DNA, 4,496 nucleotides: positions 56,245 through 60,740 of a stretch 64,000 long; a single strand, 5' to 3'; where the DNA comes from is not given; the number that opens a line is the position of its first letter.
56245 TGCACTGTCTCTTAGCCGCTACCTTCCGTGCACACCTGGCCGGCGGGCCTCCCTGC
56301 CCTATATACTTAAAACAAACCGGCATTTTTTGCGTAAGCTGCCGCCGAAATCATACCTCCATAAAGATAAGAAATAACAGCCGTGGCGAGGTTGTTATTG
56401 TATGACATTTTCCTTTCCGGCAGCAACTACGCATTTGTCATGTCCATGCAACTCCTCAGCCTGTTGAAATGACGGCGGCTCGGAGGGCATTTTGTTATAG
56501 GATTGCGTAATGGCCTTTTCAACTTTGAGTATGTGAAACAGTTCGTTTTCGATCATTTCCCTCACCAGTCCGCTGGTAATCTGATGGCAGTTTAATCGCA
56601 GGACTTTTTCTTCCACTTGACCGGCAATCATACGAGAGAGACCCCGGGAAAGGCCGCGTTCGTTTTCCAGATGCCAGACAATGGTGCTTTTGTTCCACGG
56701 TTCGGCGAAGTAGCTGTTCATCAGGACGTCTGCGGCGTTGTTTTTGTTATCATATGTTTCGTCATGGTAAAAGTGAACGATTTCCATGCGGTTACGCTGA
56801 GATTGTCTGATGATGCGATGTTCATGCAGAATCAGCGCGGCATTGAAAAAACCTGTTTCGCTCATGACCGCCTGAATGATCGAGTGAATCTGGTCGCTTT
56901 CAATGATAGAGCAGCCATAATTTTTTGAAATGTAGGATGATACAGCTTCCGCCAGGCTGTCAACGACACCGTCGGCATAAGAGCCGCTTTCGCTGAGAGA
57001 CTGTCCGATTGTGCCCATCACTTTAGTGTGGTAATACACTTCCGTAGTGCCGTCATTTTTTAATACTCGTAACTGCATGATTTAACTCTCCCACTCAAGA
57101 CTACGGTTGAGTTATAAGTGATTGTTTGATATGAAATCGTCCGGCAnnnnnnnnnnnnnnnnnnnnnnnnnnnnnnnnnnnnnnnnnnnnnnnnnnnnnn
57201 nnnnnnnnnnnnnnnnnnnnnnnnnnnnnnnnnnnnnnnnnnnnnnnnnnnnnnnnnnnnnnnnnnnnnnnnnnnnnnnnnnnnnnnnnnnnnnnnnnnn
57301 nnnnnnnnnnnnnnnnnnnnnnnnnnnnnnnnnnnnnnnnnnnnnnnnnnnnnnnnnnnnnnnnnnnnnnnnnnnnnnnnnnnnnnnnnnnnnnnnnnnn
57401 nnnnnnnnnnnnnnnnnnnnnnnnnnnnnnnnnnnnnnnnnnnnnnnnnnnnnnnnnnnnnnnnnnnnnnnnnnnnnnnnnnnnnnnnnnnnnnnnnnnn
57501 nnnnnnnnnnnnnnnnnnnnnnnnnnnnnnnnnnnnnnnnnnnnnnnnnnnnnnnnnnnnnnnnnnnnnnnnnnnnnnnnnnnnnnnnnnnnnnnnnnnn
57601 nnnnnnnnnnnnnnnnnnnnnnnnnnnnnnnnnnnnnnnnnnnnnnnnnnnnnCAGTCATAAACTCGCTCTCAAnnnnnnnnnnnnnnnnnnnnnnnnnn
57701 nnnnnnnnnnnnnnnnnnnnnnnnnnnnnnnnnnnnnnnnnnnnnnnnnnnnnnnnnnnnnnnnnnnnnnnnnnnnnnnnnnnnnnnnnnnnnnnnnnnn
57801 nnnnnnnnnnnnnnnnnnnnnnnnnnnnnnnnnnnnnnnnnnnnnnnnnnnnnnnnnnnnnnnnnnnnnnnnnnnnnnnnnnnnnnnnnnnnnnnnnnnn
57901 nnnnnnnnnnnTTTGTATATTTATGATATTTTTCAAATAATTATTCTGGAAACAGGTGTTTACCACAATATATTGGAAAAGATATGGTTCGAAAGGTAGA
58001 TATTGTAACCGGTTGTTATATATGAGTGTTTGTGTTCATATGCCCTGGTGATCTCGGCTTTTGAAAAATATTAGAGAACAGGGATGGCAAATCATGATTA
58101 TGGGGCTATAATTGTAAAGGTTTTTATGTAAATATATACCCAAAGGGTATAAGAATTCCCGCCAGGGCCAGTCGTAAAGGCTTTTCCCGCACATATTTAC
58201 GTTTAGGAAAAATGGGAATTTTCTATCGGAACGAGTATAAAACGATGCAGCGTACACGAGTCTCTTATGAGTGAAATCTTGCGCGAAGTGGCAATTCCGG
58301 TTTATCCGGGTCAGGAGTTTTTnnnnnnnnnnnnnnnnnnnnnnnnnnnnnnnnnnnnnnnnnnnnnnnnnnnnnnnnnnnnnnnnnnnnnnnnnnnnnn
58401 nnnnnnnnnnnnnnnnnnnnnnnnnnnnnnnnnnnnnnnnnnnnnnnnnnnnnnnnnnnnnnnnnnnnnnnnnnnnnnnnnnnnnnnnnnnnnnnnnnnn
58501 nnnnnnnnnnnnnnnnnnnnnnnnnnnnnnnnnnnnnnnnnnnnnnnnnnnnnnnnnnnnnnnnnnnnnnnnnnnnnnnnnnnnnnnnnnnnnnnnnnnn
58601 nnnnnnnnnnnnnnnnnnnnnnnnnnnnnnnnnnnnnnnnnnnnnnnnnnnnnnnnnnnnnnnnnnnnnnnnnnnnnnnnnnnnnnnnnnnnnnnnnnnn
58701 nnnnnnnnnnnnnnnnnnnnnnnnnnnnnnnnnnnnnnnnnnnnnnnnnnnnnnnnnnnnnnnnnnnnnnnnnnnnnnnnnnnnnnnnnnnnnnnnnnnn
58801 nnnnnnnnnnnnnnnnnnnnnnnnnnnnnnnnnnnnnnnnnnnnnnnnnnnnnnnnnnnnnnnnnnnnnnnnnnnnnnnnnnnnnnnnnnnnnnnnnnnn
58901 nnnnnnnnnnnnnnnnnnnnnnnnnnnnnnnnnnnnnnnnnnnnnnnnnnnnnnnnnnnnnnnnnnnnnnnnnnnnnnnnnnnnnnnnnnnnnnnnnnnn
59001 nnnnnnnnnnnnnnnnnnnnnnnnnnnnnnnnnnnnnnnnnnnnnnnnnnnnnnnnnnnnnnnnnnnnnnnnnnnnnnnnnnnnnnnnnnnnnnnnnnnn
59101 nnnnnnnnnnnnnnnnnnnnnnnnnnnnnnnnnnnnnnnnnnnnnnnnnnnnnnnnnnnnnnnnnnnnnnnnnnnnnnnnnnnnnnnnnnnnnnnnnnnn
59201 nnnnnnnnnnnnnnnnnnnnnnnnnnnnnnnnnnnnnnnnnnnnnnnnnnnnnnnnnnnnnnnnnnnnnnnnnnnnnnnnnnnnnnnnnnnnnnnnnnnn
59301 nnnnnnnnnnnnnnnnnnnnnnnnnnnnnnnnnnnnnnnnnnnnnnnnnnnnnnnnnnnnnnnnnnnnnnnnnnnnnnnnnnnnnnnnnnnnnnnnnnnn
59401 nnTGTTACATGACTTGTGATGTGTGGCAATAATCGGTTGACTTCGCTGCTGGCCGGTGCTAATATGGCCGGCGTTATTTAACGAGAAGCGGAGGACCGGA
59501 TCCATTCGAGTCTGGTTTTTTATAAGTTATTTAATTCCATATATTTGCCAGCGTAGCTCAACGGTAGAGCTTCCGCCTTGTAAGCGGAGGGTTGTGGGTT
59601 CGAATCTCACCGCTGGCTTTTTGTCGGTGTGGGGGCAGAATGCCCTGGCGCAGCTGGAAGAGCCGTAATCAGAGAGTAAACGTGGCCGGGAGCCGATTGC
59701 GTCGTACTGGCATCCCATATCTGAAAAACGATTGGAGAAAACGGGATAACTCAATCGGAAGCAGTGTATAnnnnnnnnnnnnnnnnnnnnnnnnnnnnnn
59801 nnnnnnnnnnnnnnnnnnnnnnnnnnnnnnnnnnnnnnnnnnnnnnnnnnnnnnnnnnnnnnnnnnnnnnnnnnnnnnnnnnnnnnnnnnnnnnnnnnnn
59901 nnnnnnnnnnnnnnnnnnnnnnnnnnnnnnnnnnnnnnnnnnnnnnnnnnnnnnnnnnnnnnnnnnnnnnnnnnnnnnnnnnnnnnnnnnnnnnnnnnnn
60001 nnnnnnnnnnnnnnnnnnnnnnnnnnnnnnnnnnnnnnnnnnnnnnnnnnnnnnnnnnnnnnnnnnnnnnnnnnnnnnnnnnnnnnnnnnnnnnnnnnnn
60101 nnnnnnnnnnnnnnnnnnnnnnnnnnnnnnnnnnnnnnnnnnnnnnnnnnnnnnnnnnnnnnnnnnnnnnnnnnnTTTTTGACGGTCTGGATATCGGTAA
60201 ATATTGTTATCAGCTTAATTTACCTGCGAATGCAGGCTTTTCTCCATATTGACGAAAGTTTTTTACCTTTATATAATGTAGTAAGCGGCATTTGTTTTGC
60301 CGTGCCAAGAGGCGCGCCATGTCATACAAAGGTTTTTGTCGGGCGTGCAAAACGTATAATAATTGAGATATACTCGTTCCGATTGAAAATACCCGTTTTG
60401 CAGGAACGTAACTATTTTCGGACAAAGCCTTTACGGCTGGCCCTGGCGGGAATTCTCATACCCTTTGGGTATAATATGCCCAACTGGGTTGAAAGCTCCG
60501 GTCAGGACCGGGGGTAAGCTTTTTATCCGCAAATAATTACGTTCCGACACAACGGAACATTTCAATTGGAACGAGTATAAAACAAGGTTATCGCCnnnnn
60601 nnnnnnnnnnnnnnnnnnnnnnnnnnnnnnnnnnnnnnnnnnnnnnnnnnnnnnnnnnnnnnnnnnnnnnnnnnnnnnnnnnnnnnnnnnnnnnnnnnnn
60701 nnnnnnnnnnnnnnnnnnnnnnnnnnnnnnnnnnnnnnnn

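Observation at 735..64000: Unrecognised ~105-nt interspersed repeat family (R105): 18 full, 1 edge-truncated and 4 partial copies in 64 kb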

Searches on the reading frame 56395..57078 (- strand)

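Call 21: search_protein_families(library=pfam, proteins=[window:56395-57078:-])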
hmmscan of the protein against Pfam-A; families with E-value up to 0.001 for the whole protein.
window:56395-57078:- (227 aa): 1 family
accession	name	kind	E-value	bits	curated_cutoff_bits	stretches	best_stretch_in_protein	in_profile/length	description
PF03477.21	ATP-cone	-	1.4e-05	26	25.8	0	4-78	2-73/88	ATP cone domain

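Call 76: search_protein_families(library=ncbifam, proteins=[window:56395-57078:-], max_evalue=0.01)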
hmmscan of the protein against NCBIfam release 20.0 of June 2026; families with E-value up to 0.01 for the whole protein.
window:56395-57078:- (227 aa): 2 families
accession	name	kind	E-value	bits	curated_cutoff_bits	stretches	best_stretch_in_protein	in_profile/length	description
NF005497.0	PRK07111.1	equivalog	0.0007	18.1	764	1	2-121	2-122/746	anaerobic ribonucleoside triphosphate reductase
NF006126.0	PRK08270.1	equivalog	0.0042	15.4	548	1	3-101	3-98/684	ribonucleoside triphosphate reductase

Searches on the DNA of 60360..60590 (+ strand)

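Call 57: search_dna_similar(query=window:60475-60580:+, collection=plasmids, mode=distant, max_evalue=0.01, max_rows=10)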
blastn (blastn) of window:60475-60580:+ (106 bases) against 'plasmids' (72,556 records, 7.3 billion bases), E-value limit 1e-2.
No match.

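Call 102: search_rna_families(source=window, start=60360, end=60590, threshold=evalue, max_evalue=10)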
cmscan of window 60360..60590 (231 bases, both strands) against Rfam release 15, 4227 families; matches with E-value up to 10: 2.
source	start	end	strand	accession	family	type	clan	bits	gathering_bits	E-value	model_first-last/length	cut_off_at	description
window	60437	60511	+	RF00655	mir-28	Gene; miRNA;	CL00086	23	64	0.031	1-78/78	no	mir-28 microRNA precursor family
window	60559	60572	-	RF01319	CRISPR-DR6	Gene; CRISPR;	-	12.9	39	7.1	1-30/30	no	CRISPR RNA direct repeat element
